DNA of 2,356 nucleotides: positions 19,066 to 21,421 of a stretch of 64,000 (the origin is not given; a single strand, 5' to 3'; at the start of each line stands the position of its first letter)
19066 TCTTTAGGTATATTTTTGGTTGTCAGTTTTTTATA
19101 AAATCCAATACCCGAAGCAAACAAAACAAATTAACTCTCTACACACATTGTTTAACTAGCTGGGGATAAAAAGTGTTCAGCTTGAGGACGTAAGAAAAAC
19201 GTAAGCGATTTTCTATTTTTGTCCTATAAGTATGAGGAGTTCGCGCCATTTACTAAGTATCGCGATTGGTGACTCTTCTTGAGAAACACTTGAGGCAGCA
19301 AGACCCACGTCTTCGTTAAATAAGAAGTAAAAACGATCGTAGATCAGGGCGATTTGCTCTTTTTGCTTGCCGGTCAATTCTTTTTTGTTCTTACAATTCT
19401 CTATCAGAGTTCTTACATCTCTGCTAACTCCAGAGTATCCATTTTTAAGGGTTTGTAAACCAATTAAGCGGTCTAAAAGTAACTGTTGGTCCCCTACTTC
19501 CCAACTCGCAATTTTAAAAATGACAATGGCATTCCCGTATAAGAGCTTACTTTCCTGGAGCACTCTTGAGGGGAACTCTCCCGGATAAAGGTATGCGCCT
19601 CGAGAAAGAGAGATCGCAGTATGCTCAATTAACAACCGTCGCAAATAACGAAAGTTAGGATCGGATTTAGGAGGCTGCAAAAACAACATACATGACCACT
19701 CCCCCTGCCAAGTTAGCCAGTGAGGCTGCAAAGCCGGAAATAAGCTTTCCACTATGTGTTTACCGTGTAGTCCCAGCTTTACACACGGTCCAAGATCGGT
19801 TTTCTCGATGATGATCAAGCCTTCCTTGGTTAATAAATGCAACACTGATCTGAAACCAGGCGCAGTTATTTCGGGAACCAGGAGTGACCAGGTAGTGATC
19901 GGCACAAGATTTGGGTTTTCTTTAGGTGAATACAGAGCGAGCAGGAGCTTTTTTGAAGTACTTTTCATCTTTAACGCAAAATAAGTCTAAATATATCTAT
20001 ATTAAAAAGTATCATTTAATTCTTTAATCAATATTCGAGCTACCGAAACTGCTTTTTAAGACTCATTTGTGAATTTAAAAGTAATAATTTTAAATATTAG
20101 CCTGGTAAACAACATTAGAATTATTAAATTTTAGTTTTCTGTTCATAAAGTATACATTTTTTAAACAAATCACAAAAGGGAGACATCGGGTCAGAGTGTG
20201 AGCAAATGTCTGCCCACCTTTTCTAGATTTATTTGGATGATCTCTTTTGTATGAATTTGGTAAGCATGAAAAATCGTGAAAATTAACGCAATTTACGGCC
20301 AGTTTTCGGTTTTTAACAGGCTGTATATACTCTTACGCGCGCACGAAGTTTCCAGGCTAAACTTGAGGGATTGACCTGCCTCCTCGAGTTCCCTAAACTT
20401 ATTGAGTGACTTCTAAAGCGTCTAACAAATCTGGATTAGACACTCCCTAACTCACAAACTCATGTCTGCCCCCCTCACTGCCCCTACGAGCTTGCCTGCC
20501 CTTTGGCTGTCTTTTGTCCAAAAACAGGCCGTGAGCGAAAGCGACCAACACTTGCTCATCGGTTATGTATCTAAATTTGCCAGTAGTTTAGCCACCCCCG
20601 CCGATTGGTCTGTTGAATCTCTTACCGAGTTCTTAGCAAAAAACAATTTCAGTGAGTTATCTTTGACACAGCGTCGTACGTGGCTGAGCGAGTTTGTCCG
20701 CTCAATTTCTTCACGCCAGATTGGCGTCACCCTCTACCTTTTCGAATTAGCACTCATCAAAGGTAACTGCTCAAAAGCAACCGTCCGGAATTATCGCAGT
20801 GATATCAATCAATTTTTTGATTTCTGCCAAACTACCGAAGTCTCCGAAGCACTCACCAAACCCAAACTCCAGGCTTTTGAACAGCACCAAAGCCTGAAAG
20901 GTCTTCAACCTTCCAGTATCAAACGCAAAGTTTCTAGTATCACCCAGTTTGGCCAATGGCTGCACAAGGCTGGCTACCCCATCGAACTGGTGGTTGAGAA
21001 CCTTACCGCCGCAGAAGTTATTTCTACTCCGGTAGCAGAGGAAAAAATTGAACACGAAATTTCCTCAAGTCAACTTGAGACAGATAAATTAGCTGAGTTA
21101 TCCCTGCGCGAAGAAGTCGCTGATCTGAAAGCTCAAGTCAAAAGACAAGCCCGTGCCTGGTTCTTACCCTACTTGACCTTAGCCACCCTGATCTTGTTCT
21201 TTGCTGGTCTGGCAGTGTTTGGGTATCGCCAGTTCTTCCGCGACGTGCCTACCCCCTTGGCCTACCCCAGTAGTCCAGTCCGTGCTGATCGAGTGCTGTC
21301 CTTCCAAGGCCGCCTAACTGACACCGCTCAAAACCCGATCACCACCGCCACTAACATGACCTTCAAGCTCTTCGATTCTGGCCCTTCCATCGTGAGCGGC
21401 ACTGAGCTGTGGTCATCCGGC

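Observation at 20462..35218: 4918-aa giant protein fusing a recombinase core-binding-like N-terminus to ~4500 aa of tail-fibre-like repeats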

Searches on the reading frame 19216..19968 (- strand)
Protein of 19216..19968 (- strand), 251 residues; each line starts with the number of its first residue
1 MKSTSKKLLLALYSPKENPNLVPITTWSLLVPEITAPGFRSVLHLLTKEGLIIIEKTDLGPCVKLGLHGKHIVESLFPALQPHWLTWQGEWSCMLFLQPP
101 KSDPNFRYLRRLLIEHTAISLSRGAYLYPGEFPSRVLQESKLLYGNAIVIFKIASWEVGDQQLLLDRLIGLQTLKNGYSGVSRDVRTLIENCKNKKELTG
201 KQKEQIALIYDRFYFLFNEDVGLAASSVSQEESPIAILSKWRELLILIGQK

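Call 7: search_protein_families(library=pfam, proteins=[window:19216-19968:-], max_evalue=0.001)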
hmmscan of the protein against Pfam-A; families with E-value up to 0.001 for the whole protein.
window:19216-19968:- (251 aa): 0 families

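Call 48: search_protein_families(library=pfam, proteins=[window:19216-19968:-], max_evalue=0.1)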
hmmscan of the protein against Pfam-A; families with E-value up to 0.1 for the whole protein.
window:19216-19968:- (251 aa): 0 families

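Call 53: search_solved_structures(query=A4, max_evalue=1, show_alignments=2)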
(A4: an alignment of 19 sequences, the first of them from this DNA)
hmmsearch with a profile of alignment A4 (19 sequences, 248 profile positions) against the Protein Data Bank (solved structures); distinct sequences matched with E-value up to 1: 5.
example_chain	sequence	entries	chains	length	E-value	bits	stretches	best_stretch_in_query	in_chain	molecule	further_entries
1ucr_A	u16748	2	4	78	0.14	14.6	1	1-74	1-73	Protein dsvD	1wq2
3kfw_X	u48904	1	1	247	0.15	14.5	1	80-134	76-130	Uncharacterized protein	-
6xy6_C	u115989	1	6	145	0.57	12.6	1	136-200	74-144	anti-apoptotic membrane protein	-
6xy4_A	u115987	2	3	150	0.62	12.4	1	136-200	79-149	anti-apoptotic membrane protein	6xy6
6pcp_A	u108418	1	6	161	0.87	12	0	130-153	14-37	MarR family transcriptional regulator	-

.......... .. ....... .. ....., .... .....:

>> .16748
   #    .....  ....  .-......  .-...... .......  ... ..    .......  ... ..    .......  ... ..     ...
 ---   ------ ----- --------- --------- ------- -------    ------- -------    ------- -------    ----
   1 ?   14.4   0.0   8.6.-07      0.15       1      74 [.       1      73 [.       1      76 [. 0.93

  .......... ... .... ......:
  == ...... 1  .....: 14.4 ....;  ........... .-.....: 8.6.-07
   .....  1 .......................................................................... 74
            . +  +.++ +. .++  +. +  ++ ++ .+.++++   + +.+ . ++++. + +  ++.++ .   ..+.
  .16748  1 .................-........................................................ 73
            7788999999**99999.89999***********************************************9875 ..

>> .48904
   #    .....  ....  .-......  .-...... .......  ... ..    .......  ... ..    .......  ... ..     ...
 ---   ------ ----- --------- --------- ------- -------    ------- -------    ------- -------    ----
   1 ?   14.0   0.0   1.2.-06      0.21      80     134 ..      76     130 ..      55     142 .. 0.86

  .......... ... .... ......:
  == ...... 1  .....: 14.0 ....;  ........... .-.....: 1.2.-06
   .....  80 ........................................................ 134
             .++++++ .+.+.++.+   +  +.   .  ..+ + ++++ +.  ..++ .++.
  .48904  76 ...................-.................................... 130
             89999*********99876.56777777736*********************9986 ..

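Call 87: search_protein_families(library=pfam, alignment_id=A4, max_evalue=0.05)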
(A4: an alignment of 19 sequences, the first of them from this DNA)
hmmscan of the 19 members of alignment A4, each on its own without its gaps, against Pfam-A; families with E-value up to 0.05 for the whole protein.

A. member 1, seq(251 aa): 0 families

B. families by the number of members that match (of 19 scanned): 6 families
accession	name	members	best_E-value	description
PF20803.2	PaaX_M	14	1.1e-05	PaaX protein central Cas2-like domain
PF22665.2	DUF6293_C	1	0.00048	DUF6293 C-terminal winged helix domain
PF01424.28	R3H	1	0.029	R3H domain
PF13404.12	HTH_AsnC-type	1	0.033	AsnC-type helix-turn-helix domain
PF21102.3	DprA_N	1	0.045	DprA-like N-terminal HHH domain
PF19166.6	DUF5848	1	0.049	Family of unknown function (DUF5848)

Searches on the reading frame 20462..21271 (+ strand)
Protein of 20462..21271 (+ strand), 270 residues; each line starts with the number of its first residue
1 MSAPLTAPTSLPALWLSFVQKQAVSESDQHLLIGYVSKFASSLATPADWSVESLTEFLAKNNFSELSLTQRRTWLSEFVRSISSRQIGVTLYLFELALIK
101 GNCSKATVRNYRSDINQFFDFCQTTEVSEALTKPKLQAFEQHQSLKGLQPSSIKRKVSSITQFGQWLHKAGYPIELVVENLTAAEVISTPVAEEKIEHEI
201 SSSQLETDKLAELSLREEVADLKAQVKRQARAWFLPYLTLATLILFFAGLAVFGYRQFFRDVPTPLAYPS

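Call 5: search_protein_families(library=pfam, proteins=[window:20462-21241:+], max_evalue=1)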
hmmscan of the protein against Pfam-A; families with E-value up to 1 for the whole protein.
window:20462-21241:+ (260 aa): 4 families
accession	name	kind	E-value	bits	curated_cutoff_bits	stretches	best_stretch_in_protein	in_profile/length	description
PF02899.23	Phage_int_SAM_1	-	2.2e-10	41.1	22.3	1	99-170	10-82/83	Phage integrase, N-terminal SAM-like domain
PF13495.12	Phage_int_SAM_4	-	5.7e-07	30.3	27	2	102-139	13-49/85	Phage integrase, N-terminal SAM-like domain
PF18644.7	Phage_int_SAM_6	-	0.0054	17.2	27.5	1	87-123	93-129/132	Phage integrase SAM-like domain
PF13102.12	Phage_int_SAM_5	-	0.02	15.7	22.3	1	103-161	17-76/98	Phage integrase SAM-like domain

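Call 6: search_solved_structures(query=window:20462-21241:+, max_evalue=10, show_alignments=3)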
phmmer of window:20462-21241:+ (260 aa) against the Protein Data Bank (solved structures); distinct sequences matched with E-value up to 10: 1.
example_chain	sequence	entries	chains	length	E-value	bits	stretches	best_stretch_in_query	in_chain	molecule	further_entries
9i5v_14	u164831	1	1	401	0.46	13.8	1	101-172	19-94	Ribosome-associated translation inhibitor RaiA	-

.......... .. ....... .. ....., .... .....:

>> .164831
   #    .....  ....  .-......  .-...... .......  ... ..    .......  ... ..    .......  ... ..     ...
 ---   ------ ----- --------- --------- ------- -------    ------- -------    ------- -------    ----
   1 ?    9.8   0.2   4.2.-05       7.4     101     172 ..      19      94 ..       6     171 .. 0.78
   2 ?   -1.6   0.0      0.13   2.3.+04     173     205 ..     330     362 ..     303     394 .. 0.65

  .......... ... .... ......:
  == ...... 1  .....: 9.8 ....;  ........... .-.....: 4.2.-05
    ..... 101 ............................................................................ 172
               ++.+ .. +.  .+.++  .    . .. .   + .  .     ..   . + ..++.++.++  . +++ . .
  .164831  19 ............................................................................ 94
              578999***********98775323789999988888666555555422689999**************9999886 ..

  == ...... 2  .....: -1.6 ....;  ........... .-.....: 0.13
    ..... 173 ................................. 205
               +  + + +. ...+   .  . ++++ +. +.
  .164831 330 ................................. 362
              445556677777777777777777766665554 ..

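Call 9: find_homologous_proteins(query=window:20462-21271:+)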
Query window:20462-21271:+: 1084 candidates shared short words with the query, none scored E <= 0.001.

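Call 15: search_protein_families(library=phrogs, proteins=[window:20462-21271:+], max_evalue=0.01)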
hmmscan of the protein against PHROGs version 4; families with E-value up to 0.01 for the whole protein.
window:20462-21271:+ (270 aa): 1 family
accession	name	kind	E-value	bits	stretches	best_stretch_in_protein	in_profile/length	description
phrog_1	-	integration and excision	9.3e-05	22.9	1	100-177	179-256/611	integrase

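Call 16: search_protein_families(library=ncbifam, proteins=[window:20462-21271:+], max_evalue=0.01)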
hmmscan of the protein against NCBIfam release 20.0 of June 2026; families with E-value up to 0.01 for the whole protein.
window:20462-21271:+ (270 aa): 5 families
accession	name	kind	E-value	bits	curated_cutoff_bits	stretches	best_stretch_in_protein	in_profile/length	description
TIGR02224.1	recomb_XerC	equivalog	2.7e-11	43.4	335.15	1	100-181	10-94/295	tyrosine recombinase XerC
TIGR02225.1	recomb_XerD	equivalog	1.7e-09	37.4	329.6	1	100-182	10-92/290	site-specific tyrosine recombinase XerD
NF001399.0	PRK00283.1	subfamily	4.4e-08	32.7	279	1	92-205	12-119/300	tyrosine recombinase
NF040815.2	recomb_XerA_Arch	equivalog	5.6e-07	29.4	220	1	94-191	3-88/263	site-specific tyrosine recombinase/integron integrase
NF002685.0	PRK02436.1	equivalog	4.3e-06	26.7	178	1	102-170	13-74/245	site-specific tyrosine recombinase XerD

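Call 20: search_protein_representatives(protein=window:20462-21271:+)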
Query: 270 residues. Proteins with E-value up to 0.001 (for the whole library): 182; up to 1e-10: 89; up to 1e-30: 15. The best 150 are listed.
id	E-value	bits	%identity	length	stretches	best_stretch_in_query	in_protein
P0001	1.7e-168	575.2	100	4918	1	1-270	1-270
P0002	1.1e-56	208.9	39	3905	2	44-270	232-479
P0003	7.4e-45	170.3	43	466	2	85-259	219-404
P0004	1.3e-42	162.9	41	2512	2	81-269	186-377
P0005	8.2e-35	137.4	40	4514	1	13-270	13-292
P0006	8.5e-35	137.3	44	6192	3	58-171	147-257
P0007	9.2e-35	137.2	46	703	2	47-172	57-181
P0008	1.9e-34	136.2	36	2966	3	8-170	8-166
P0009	3.5e-33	132.0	35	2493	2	13-169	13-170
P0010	7.7e-33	130.9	34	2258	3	47-172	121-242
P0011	1.8e-32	129.7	42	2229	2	44-172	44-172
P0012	5.1e-32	128.2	39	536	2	34-172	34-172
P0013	6.2e-32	127.9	39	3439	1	8-270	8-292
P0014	5.9e-31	124.7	47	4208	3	90-172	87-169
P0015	8.2e-31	124.3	40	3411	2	47-172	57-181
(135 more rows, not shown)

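Call 90: list_cluster_members(proteins=[P0001, P0204])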
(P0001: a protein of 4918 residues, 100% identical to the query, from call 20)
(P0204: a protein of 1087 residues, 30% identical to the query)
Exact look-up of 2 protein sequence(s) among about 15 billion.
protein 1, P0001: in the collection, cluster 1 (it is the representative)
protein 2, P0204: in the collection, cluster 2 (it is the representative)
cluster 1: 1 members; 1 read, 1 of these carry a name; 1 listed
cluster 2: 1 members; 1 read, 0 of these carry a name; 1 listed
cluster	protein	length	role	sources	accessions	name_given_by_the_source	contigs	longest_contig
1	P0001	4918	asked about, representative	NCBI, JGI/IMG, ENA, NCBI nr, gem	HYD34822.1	MAG TPA: site-specific integrase [Vitreimonas sp.] | site-specific integrase [Vitreimonas sp.]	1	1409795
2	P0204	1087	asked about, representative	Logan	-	-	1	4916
